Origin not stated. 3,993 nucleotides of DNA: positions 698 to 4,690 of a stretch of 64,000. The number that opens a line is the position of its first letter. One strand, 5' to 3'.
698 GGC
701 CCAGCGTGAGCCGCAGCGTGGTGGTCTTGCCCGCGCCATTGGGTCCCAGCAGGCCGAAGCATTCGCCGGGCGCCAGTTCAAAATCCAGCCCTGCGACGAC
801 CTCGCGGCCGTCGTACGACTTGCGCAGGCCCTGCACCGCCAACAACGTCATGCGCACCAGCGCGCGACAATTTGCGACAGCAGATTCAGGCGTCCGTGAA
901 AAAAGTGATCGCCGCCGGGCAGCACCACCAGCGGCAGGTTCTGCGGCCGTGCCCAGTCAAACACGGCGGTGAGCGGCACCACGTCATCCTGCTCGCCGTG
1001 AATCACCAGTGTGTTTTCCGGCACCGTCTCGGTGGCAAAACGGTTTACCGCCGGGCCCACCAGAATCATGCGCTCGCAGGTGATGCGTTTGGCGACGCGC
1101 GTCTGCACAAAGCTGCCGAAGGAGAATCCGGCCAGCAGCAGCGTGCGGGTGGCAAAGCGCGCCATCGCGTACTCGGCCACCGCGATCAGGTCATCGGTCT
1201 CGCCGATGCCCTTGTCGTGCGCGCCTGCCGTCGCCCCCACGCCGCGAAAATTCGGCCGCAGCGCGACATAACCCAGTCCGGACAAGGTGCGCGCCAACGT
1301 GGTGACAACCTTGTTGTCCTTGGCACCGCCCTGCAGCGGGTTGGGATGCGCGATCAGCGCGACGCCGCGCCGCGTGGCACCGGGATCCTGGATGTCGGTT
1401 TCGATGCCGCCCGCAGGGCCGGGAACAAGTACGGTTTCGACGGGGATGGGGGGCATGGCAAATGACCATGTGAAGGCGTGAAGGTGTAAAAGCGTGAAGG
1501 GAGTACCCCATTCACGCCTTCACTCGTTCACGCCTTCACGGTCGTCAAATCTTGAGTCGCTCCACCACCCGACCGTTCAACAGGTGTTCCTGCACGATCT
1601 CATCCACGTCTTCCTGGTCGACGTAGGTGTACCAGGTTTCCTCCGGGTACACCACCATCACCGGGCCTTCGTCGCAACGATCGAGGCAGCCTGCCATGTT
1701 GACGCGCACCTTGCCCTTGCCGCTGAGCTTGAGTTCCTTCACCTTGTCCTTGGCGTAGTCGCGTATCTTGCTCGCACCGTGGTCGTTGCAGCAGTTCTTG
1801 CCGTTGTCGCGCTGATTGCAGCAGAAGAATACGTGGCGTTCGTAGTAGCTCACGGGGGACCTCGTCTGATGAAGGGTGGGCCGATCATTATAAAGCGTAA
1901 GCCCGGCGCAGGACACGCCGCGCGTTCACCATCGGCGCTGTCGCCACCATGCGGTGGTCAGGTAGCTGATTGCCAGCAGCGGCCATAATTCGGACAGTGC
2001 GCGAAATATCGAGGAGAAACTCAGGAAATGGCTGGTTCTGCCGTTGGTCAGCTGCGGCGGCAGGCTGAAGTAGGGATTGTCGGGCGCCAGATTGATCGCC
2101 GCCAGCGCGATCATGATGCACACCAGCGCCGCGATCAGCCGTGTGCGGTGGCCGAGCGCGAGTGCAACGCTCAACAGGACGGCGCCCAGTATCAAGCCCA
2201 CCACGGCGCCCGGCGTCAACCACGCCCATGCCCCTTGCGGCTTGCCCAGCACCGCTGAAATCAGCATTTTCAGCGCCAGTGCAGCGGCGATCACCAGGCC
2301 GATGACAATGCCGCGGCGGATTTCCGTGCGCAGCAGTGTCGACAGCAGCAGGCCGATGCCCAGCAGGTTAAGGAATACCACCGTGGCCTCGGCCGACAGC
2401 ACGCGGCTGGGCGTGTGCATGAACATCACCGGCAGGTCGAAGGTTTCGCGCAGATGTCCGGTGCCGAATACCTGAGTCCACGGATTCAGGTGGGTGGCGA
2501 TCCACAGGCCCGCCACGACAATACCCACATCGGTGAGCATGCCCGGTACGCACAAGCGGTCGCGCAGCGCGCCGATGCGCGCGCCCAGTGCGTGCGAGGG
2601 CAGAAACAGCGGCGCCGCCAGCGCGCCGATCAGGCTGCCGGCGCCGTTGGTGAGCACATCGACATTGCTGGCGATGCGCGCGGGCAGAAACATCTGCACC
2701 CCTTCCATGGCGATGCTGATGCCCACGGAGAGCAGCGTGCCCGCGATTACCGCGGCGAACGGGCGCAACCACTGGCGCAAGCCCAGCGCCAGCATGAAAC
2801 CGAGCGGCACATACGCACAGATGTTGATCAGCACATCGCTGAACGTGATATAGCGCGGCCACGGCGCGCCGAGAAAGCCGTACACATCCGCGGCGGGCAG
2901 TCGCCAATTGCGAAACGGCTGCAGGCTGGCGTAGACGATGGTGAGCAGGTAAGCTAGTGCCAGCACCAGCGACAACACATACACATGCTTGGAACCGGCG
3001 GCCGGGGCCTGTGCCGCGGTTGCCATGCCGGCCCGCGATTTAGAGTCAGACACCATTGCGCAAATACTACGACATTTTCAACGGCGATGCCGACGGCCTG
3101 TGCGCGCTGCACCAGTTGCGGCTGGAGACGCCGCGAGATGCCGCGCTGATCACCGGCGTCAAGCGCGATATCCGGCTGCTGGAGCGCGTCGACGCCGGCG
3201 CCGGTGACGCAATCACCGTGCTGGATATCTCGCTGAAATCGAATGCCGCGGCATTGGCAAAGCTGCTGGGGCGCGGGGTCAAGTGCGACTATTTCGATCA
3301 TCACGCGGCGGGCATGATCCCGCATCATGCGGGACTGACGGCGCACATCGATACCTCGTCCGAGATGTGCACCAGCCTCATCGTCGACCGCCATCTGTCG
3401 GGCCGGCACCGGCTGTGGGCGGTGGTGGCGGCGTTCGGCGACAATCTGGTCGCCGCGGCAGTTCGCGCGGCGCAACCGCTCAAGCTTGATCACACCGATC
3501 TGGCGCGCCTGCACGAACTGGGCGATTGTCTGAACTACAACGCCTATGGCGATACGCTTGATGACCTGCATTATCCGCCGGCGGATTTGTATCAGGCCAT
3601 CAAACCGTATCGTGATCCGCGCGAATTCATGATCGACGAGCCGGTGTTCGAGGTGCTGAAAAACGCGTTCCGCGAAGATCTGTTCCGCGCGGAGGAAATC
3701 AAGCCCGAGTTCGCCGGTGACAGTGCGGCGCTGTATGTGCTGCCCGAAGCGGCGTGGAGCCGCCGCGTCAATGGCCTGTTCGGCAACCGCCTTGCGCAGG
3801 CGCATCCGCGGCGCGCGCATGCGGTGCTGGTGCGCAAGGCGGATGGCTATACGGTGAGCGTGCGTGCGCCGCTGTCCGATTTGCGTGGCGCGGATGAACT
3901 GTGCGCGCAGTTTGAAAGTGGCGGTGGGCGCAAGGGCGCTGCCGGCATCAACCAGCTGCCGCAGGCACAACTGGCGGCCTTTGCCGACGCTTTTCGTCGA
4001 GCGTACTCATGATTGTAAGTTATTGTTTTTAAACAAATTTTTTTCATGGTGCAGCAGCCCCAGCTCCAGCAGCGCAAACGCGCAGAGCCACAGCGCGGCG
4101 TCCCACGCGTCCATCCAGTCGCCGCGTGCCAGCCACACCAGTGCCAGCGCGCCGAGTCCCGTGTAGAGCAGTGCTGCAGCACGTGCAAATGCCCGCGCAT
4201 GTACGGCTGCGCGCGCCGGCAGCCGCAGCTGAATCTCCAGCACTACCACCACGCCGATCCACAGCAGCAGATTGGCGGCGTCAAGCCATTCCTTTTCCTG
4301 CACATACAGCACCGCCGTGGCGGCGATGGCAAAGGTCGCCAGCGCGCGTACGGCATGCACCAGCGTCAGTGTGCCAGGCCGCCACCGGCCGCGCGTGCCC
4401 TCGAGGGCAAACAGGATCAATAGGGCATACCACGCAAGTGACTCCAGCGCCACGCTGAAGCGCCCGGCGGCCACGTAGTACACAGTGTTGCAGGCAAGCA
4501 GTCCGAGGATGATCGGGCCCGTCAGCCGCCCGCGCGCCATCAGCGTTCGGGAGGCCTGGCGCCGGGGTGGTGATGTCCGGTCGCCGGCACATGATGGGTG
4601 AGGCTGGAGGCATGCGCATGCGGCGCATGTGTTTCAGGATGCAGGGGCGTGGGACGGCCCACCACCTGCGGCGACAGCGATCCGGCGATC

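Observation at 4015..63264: Dispersed ~30-bp AT-rich motif (A-tract + IHF-type core): at least 20 copies in 64 kb of GC-rich DNA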

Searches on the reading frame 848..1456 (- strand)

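Call 10: search_protein_families(library=pfam, proteins=[window:848-1456:-])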
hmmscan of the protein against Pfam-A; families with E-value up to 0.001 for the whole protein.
window:848-1456:- (202 aa): 6 families
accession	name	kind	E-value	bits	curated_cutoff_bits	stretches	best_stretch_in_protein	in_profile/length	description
PF12146.15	Hydrolase_4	-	1.3e-07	31.6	27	1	43-138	12-112/239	Serine aminopeptidase, S33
PF00326.27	Peptidase_S9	-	6.5e-07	29.5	22.6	0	56-117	8-77/213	Prolyl oligopeptidase family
PF00561.26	Abhydrolase_1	-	9.6e-06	25.9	25.8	0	51-135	16-102/245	alpha/beta hydrolase fold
PF20408.4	Abhydrolase_11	-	2.6e-05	24.5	27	1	43-188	12-169/193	Alpha/beta hydrolase domain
PF12697.13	Abhydrolase_6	-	5.3e-05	24.4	26.3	0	58-135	23-93/217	Alpha/beta hydrolase family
PF05728.18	UPF0227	-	0.00046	20.6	21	0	90-139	45-93/187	Uncharacterised protein family (UPF0227)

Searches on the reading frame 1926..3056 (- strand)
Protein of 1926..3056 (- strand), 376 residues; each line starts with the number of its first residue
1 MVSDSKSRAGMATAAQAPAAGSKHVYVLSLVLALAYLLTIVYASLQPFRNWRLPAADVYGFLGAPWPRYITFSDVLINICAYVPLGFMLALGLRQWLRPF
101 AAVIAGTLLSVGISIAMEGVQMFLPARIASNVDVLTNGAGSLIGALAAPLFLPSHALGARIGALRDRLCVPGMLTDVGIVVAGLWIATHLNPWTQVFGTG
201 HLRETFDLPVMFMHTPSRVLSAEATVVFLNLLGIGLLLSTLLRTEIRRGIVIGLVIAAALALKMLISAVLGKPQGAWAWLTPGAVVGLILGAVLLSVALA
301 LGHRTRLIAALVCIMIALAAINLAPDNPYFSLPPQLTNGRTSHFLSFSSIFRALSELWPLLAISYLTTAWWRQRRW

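Call 10: search_protein_families(library=pfam, proteins=[window:1926-3056:-])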
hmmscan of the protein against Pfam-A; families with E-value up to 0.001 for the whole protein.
window:1926-3056:- (376 aa): 1 family
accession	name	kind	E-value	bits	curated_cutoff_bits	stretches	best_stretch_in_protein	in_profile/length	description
PF04892.17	VanZ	-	6.4e-11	43.4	30.1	1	43-151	34-125/126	VanZ like family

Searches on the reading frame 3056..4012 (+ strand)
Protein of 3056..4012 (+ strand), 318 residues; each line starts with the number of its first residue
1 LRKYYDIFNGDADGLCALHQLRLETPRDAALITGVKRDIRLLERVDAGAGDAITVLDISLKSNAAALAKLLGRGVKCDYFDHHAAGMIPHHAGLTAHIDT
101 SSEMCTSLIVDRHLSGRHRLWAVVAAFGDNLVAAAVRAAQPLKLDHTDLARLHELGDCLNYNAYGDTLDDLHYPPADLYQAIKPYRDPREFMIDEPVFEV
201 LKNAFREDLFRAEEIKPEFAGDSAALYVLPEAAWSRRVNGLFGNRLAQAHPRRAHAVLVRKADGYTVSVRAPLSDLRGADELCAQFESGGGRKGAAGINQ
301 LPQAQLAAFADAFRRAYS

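Call 10: search_protein_families(library=pfam, proteins=[window:3056-4012:+])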
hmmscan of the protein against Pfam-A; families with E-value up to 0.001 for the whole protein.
window:3056-4012:+ (318 aa): 0 families

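Call 48: search_protein_families(library=ncbifam, proteins=[window:3056-4012:+], max_evalue=0.01)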
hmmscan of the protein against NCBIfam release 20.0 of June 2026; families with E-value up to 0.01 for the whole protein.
window:3056-4012:+ (318 aa): 1 family
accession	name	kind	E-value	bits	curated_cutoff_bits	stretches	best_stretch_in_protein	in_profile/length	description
TIGR00644.1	recJ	equivalog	0.0092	14.3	396.9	0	220-315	325-420/546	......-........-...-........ exonuclease RecJ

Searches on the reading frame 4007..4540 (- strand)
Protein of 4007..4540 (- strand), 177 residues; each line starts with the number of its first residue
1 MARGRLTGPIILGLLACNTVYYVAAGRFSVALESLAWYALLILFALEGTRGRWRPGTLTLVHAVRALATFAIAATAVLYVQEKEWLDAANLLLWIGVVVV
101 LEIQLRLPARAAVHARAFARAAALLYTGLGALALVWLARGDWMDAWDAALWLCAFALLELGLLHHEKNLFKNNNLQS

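Call 10: search_protein_families(library=pfam, proteins=[window:4007-4540:-])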
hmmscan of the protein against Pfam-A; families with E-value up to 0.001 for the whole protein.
window:4007-4540:- (177 aa): 0 families

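Call 48: search_protein_families(library=ncbifam, proteins=[window:4007-4540:-], max_evalue=0.01)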
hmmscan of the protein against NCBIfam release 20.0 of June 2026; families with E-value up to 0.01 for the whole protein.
window:4007-4540:- (177 aa): 0 families
